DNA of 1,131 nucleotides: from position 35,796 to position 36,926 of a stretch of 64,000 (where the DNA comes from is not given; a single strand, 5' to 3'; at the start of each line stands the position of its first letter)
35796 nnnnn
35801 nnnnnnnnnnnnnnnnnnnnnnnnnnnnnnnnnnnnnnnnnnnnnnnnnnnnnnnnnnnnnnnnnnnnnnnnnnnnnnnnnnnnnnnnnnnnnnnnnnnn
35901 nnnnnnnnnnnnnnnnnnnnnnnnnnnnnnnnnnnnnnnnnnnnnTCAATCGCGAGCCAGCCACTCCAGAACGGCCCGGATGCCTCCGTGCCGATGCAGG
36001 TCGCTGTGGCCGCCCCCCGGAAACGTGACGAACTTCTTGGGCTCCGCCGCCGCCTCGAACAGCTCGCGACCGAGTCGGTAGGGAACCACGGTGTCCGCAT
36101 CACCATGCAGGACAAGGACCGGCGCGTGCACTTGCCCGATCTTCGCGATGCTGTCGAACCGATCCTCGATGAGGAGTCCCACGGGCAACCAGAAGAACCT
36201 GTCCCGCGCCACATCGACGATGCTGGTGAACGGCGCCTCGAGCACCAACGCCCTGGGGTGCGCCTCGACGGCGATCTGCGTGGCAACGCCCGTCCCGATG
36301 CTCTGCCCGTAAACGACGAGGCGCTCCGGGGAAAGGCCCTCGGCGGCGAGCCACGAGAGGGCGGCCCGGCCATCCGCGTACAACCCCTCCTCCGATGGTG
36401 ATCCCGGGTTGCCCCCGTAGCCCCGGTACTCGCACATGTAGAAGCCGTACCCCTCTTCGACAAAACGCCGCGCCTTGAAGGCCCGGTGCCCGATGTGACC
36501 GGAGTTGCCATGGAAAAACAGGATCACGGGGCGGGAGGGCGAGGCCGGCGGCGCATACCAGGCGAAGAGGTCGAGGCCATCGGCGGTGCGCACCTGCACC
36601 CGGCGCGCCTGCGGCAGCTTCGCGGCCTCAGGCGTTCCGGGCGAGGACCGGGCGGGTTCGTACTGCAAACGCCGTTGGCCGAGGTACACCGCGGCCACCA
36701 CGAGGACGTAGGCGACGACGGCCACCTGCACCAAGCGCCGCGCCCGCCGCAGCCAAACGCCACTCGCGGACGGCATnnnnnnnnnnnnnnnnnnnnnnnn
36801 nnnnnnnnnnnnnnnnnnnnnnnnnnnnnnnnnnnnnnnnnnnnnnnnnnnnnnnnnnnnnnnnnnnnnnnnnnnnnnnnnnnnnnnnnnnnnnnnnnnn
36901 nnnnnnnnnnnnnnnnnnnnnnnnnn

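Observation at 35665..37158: Alpha/beta-hydrolase gene bracketed by near-identical 284-bp direct repeats, each itself bounded by a 31-bp direct repeat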

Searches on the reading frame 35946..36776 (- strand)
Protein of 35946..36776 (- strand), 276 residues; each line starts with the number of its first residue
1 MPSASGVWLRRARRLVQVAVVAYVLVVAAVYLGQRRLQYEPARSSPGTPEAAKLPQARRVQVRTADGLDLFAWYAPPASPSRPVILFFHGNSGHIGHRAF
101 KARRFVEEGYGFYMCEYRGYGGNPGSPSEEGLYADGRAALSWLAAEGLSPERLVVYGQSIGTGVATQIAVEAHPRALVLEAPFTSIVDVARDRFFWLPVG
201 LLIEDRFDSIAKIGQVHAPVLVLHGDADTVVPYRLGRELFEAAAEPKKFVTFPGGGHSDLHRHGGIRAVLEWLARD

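Call 10: search_protein_families(library=pfam, proteins=[window:35946-36776:-])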
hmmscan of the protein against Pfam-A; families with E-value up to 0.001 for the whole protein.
window:35946-36776:- (276 aa): 10 families
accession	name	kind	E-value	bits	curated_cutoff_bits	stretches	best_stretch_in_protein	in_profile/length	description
PF12146.15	Hydrolase_4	-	5e-20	72.3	27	2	80-186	2-113/239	Serine aminopeptidase, S33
PF00561.26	Abhydrolase_1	-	8.1e-11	42.5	25.8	1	83-186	1-109/245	alpha/beta hydrolase fold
PF02129.25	Peptidase_S15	-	1.1e-07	32.2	23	1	83-207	46-148/262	X-Pro dipeptidyl-peptidase (S15 family)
PF00326.27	Peptidase_S9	-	1.9e-07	31.2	22.6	1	133-274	45-207/213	Prolyl oligopeptidase family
PF20434.5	BD-FAE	-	1.7e-06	28.1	26.8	0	213-241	185-213/215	BD-FAE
PF12697.13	Abhydrolase_6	-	6e-06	27.5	26.3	1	85-201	1-113/217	Alpha/beta hydrolase family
PF01738.24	DLH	-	6.1e-05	23.2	21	0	135-260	80-189/217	Dienelactone hydrolase family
PF07859.19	Abhydrolase_3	-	0.00023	21.4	25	1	133-175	49-95/210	alpha/beta hydrolase fold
PF02230.22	Abhydrolase_2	-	0.00044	20.6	23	0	215-260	154-202/217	Phospholipase/Carboxylesterase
PF08386.16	Abhydrolase_4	-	0.00069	20.1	21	0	216-260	33-76/103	TAP-like protein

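Call 11: find_encoding_contigs(protein=window:35946-36776:-, flank=10000, max_places=6)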
Protein window:35946-36776:- (276 aa): 21 contigs read that carry it; 3 places shown.
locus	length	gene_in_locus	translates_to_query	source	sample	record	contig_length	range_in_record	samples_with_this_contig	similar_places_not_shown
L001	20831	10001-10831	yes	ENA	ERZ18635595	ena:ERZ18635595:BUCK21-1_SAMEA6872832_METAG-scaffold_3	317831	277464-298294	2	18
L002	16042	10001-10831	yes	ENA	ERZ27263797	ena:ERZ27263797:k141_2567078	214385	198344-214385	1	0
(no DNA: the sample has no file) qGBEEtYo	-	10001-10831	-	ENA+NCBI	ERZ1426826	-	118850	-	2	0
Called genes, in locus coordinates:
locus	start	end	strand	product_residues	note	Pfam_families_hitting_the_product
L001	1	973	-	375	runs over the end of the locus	-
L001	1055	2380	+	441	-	PF01946:Thi4, PF01266:DAO, PF13450:NAD_binding_8 (faint)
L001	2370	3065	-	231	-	-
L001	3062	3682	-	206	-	-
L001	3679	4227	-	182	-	PF00578:AhpC-TSA, PF08534:Redoxin, PF00085:Thioredoxin, PF13098:Thioredoxin_2, PF13905:Thioredoxin_8 (weak)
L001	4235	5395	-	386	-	PF01547:SBP_bac_1, PF13531:SBP_bac_11 (weak), PF13416:SBP_bac_8, PF13343:SBP_bac_6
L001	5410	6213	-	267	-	PF00528:BPD_transp_1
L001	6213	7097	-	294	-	PF00528:BPD_transp_1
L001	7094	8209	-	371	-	PF00005:ABC_tran, PF13304:AAA_21 (faint), PF08402:TOBE_2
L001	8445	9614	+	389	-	PF00438:S-AdoMet_synt_N, PF02772:S-AdoMet_synt_M, PF02773:S-AdoMet_synt_C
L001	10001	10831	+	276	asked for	PF12697:Abhydrolase_6 (faint), PF02129:Peptidase_S15 (weak), PF20434:BD-FAE (faint), PF00561:Abhydrolase_1 (weak), PF12146:Hydrolase_4, PF00326:Peptidase_S9 (weak), PF12146:Hydrolase_4 (weak)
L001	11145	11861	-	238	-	PF01553:Acyltransferase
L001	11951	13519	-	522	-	-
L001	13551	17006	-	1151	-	PF01869:BcrAD_BadFG, PF09989:DUF2229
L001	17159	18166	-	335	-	PF03781:FGE-sulfatase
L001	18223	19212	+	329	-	PF00710:Asparaginase, PF17763:Asparaginase_C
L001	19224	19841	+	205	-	PF00440:TetR_N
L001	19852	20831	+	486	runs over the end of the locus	PF01336:tRNA_anti-codon, PF00152:tRNA-synt_2, PF01409:tRNA-synt_2d (faint)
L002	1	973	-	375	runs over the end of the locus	-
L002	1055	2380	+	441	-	PF01946:Thi4, PF01266:DAO, PF13450:NAD_binding_8 (faint)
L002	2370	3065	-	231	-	-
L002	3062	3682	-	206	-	-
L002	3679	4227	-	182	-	PF00578:AhpC-TSA, PF08534:Redoxin, PF00085:Thioredoxin, PF13098:Thioredoxin_2, PF13905:Thioredoxin_8 (weak)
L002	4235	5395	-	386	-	PF01547:SBP_bac_1, PF13531:SBP_bac_11 (weak), PF13416:SBP_bac_8, PF13343:SBP_bac_6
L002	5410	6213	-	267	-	PF00528:BPD_transp_1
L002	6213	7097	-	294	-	PF00528:BPD_transp_1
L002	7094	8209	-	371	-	PF00005:ABC_tran, PF13304:AAA_21 (faint), PF08402:TOBE_2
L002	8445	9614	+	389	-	PF00438:S-AdoMet_synt_N, PF02772:S-AdoMet_synt_M, PF02773:S-AdoMet_synt_C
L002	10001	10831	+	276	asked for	PF12697:Abhydrolase_6 (faint), PF02129:Peptidase_S15 (weak), PF20434:BD-FAE (faint), PF00561:Abhydrolase_1 (weak), PF12146:Hydrolase_4, PF00326:Peptidase_S9 (weak), PF12146:Hydrolase_4 (weak)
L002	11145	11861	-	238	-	PF01553:Acyltransferase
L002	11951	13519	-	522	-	-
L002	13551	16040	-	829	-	?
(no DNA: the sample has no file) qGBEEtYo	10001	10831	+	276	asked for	PF12697:Abhydrolase_6 (faint), PF02129:Peptidase_S15 (weak), PF20434:BD-FAE (faint), PF00561:Abhydrolase_1 (weak), PF12146:Hydrolase_4, PF00326:Peptidase_S9 (weak), PF12146:Hydrolase_4 (weak)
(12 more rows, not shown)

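Call 17: find_homologous_proteins(query=window:35946-36776:-, max_evalue=1e-20)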
Query window:35946-36776:- (276 aa): 4930 proteins with E <= 1e-20 among 8000 candidates; the best 120 are listed.
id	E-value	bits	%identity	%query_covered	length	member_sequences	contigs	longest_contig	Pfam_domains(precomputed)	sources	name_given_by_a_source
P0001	1.8e-181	620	100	100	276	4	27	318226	PF02129.25,PF00326.28,PF12697.14,PF00561.27,PF12146.16,PF20434.6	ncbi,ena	-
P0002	1.5e-122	427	44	82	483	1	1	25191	PF02129.25,PF00326.28,PF20408.5,PF03959.20,PF05448.19,PF12697.14,PF01738.25,PF00561.27,PF12146.16,PF02230.23,PF20434.6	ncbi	ncbi:MAG: alpha/beta hydrolase [Alphaproteobacteria bacterium]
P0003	6.0e-94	333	54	92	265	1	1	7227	PF00561.27,PF12146.16,PF20434.6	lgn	-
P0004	1.7e-92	328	56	88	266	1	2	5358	PF12697.14,PF00561.27,PF12146.16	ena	-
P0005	8.9e-92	326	55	95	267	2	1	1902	PF02129.25,PF00561.27,PF12146.16,PF20434.6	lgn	-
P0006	4.8e-91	323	51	95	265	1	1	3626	PF00561.27,PF12146.16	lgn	-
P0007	1.0e-89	319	53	96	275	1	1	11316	PF12697.14,PF00561.27,PF12146.16,PF20434.6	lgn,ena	-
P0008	3.0e-89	317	54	95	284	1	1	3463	PF02129.25,PF00326.28,PF12697.14,PF00561.27,PF12146.16,PF20434.6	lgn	-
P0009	1.4e-88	315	51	94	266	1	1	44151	PF00561.27,PF12146.16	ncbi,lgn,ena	-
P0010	5.4e-88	313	54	93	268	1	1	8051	PF00326.28,PF12697.14,PF00561.27,PF12146.16,PF20434.6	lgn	-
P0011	5.7e-88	313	58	92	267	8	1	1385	PF02129.25,PF00326.28,PF12697.14,PF00561.27,PF12146.16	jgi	jgi:hypothetical protein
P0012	2.2e-87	311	52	94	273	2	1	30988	PF00326.28,PF00561.27,PF12146.16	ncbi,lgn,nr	ncbi:MAG: alpha/beta hydrolase [Alphaproteobacteria bacterium]|nr:MAG: alpha/beta hydrolase [Alphapr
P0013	2.7e-87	311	51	95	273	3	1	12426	PF00326.28,PF12697.14,PF00561.27,PF12146.16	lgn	-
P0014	7.8e-87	309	55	95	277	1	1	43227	PF00326.28,PF12697.14,PF00561.27,PF12146.16,PF20434.6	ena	-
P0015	8.2e-87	309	50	95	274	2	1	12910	PF02129.25,PF12697.14,PF00561.27,PF12146.16,PF20434.6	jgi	jgi:fermentation-respiration switch protein FrsA (DUF1100 family)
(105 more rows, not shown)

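Call 68: list_cluster_members(proteins=[P0001, P0121])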
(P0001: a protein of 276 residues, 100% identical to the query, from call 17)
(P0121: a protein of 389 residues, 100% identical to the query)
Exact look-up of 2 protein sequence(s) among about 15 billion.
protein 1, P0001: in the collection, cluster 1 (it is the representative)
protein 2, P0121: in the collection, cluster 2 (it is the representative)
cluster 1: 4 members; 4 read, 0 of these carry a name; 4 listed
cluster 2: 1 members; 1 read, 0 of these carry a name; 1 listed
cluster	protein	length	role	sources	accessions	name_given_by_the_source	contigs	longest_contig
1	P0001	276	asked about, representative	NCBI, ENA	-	-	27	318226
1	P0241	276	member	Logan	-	-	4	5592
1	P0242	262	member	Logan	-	-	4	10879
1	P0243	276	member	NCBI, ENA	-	-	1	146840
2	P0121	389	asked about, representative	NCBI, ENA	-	-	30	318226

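Call 88: search_protein_families(library=ncbifam, proteins=[window:35949-36776:-], max_evalue=0.001)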
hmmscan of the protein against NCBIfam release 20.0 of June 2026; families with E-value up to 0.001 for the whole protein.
window:35949-36776:- (276 aa): 9 families
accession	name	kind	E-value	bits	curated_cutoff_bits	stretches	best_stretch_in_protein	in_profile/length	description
TIGR00976.1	CocE_NonD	subfamily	4.1e-09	36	66.3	1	74-207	14-149/550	CocE/NonD family hydrolase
NF047920.1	lactonase_UilS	equivalog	2.8e-08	33.8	400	0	211-262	214-266/285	UilS family quorum-quenching N-acyl-homoserine lactonase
NF050089.1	i_nPHAscl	equivalog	2.3e-07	30.2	300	1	212-260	225-273/288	intracellular short-chain-length polyhydroxyalkanoate depolymerase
NF052610.1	macro_16_ester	equivalog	2.9e-05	23.5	420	1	210-258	216-263/281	alpha/beta fold macrolide esterase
TIGR01738.1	bioH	equivalog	0.00013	21.6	206.95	0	199-258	170-228/245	pimeloyl-ACP methyl ester esterase BioH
NF051488.1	bifunc_PcaDC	exception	0.00021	20.5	390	0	206-256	182-231/375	bifunctional 3-oxoadipate enol-lactonase/4-carboxymuconolactone decarboxylase PcaDC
NF058651.1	GESAG_HSLs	subfamily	0.00049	19.3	430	1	76-177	61-162/296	GESAG motif subfamily hormone-sensitive lipase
TIGR02427.1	protocat_pcaD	equivalog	0.00057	19.3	255.85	0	208-257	184-232/251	3-oxoadipate enol-lactonase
NF053684.1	esterase_mleBCA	exception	0.00059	19.1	570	0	207-259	216-265/281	BCA family alpha/beta fold macrolide esterase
